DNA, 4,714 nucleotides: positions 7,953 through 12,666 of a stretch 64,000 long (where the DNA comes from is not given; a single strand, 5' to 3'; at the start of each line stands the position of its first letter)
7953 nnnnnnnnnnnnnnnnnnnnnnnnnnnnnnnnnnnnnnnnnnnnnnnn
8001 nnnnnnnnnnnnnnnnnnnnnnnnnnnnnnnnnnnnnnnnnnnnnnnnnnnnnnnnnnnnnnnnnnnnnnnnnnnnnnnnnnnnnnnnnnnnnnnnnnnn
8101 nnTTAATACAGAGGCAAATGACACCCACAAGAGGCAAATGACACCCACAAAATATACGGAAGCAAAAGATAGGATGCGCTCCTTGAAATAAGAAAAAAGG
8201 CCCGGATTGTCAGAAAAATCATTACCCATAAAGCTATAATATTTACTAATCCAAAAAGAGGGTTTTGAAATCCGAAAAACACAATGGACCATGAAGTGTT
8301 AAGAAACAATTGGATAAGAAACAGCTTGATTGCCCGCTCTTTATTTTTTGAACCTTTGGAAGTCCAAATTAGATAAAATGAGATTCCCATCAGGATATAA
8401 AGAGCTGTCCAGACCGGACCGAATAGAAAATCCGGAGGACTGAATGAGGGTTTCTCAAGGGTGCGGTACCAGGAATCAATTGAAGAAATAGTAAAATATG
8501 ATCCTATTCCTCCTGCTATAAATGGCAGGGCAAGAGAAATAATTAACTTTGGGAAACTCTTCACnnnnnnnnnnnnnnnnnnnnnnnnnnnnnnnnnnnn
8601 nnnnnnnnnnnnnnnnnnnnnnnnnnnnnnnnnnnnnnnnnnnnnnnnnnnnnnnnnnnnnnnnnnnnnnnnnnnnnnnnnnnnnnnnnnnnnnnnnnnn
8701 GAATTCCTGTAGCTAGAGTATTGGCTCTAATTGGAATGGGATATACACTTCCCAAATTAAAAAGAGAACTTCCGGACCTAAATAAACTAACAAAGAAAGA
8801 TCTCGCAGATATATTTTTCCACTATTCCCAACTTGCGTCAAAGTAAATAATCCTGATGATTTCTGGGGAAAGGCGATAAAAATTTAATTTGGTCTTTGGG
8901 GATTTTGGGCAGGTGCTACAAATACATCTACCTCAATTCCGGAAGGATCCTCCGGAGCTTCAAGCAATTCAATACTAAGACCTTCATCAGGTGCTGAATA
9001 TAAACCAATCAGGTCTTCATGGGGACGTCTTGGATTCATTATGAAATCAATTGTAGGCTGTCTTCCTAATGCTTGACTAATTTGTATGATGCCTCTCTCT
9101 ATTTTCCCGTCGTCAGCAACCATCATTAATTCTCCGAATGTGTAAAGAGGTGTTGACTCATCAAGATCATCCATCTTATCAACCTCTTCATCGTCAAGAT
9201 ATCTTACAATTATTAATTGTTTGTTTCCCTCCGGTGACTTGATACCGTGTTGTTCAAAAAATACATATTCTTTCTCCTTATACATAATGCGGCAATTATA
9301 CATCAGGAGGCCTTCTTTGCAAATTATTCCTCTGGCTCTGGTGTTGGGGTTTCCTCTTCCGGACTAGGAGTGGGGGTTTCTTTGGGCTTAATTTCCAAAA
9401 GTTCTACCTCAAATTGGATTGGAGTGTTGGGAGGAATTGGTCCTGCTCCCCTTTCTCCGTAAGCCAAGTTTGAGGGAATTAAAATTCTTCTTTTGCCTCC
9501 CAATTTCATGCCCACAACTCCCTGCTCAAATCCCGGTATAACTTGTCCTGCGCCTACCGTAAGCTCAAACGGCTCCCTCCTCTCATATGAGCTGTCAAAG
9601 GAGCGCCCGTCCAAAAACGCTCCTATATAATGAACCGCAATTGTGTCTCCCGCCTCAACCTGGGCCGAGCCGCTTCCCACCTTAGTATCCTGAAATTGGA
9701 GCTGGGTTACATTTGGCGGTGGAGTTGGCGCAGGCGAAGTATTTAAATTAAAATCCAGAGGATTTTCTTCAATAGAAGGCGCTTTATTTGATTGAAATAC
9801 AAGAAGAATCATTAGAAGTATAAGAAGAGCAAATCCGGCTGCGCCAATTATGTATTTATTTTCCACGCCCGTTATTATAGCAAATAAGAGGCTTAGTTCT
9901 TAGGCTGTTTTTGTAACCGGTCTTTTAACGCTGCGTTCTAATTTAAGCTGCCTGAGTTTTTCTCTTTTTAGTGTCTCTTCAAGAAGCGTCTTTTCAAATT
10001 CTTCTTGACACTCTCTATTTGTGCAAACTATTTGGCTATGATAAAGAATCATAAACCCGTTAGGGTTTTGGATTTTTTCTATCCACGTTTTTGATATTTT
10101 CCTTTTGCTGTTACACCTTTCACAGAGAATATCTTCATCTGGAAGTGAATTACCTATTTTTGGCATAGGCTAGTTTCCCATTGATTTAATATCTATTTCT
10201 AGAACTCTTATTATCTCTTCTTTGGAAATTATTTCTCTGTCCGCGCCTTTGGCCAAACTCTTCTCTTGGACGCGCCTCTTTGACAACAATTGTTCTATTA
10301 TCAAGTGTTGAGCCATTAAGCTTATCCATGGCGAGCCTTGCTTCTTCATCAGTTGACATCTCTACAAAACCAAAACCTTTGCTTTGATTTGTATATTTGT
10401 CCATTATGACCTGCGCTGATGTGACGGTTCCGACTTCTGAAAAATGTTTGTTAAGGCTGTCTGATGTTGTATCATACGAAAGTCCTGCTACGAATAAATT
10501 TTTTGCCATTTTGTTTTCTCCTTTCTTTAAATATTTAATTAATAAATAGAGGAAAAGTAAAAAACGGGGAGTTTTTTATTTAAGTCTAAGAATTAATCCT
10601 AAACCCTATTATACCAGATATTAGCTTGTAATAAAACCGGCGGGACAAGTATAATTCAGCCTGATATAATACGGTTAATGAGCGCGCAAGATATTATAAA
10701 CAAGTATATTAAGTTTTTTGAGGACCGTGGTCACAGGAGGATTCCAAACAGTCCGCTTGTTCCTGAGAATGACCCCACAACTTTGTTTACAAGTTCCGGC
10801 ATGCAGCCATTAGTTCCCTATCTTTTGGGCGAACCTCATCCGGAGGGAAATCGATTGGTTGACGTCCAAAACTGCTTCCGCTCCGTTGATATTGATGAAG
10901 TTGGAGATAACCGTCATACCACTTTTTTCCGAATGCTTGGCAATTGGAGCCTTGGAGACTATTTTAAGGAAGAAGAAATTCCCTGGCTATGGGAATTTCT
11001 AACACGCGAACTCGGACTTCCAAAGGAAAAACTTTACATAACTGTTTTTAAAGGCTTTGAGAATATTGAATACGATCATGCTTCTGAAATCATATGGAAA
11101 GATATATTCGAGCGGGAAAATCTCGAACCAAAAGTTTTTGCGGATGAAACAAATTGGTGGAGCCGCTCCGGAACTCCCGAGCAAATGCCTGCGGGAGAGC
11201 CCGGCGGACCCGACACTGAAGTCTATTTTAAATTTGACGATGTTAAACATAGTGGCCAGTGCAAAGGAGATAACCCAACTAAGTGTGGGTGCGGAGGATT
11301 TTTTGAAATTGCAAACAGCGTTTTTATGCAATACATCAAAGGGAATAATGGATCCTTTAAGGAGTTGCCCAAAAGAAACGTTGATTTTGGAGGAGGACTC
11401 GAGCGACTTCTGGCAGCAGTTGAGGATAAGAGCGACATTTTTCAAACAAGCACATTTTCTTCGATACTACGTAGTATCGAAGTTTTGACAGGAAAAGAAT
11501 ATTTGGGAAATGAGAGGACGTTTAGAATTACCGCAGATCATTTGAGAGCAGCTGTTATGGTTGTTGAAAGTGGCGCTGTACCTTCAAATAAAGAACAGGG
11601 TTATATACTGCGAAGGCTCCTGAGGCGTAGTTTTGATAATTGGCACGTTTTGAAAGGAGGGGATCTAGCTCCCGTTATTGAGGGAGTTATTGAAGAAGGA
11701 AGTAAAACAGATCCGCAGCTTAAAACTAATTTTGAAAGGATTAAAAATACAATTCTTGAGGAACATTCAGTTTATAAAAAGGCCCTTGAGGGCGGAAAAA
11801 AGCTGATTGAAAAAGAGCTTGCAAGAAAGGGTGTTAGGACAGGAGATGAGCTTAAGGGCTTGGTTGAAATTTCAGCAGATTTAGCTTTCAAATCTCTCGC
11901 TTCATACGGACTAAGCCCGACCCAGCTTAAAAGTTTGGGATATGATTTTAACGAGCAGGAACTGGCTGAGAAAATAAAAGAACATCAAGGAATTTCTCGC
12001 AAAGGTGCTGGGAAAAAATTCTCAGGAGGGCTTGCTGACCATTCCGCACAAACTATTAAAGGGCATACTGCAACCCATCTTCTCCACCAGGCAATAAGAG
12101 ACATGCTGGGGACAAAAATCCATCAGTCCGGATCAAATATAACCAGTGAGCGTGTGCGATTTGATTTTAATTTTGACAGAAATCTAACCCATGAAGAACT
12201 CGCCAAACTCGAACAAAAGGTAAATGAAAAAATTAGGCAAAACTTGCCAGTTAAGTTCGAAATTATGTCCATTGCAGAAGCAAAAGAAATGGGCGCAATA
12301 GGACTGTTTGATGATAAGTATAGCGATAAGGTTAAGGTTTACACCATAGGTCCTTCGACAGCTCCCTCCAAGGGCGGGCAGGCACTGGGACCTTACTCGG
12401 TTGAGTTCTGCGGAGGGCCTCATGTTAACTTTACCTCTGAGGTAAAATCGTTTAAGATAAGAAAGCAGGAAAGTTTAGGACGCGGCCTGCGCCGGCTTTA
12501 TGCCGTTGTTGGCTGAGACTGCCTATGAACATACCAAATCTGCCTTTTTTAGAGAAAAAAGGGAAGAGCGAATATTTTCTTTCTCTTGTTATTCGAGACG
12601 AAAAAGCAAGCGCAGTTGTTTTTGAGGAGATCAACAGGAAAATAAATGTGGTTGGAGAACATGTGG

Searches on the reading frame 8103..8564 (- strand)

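Call 28: search_protein_families(library=pfam, proteins=[window:8103-8564:-], max_evalue=0.001)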
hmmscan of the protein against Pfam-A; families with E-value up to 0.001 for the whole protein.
window:8103-8564:- (153 aa): 1 family
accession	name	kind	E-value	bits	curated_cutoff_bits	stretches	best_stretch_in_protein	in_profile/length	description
PF03073.20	TspO_MBR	-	2.9e-50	170.2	24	1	11-146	2-138/145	TspO/MBR family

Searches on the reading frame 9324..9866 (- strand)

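Call 28: search_protein_families(library=pfam, proteins=[window:9324-9866:-], max_evalue=0.001)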
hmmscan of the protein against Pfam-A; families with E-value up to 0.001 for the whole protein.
window:9324-9866:- (180 aa): 1 family
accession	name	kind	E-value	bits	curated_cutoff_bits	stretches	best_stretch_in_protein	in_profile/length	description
PF00254.34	FKBP_C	-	1.1e-32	112.7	21.1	1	68-157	3-94/94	FKBP-type peptidyl-prolyl cis-trans isomerase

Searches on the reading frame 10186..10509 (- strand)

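Call 28: search_protein_families(library=pfam, proteins=[window:10186-10509:-], max_evalue=0.001)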
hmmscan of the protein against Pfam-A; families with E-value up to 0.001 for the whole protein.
window:10186-10509:- (107 aa): 1 family
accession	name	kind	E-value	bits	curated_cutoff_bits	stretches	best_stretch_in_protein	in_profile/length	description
PF00076.28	RRM_1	-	8e-22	77.3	20.7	1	5-74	1-69/70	RNA recognition motif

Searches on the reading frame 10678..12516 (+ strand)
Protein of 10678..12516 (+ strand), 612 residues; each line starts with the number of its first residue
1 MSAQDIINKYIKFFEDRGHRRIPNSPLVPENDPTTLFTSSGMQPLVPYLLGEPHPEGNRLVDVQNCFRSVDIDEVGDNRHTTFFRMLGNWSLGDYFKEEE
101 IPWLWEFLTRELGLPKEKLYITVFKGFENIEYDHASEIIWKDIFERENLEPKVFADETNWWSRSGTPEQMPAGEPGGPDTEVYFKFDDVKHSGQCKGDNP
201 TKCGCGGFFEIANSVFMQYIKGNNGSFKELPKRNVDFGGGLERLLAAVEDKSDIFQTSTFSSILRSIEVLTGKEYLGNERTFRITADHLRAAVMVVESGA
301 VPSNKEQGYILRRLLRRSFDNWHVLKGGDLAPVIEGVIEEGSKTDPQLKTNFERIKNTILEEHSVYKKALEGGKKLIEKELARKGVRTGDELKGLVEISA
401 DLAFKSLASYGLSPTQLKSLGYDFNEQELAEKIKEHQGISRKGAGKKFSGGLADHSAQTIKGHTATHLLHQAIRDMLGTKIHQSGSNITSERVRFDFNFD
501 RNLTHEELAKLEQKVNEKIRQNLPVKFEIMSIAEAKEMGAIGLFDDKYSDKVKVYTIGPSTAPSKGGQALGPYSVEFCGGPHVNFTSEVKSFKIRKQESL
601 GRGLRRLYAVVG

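Call 28: search_protein_families(library=pfam, proteins=[window:10678-12516:+], max_evalue=0.001)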
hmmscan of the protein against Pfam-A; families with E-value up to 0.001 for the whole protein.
window:10678-12516:+ (612 aa): 2 families
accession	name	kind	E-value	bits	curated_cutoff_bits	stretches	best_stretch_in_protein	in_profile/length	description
PF01411.24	tRNA-synt_2c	-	9.6e-91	305.4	30.3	1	6-448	2-436/552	tRNA synthetases class II (A)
PF07973.19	tRNA_SAD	-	3.1e-13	49.9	24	1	552-608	1-44/44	Threonyl and Alanyl tRNA synthetase second additional domain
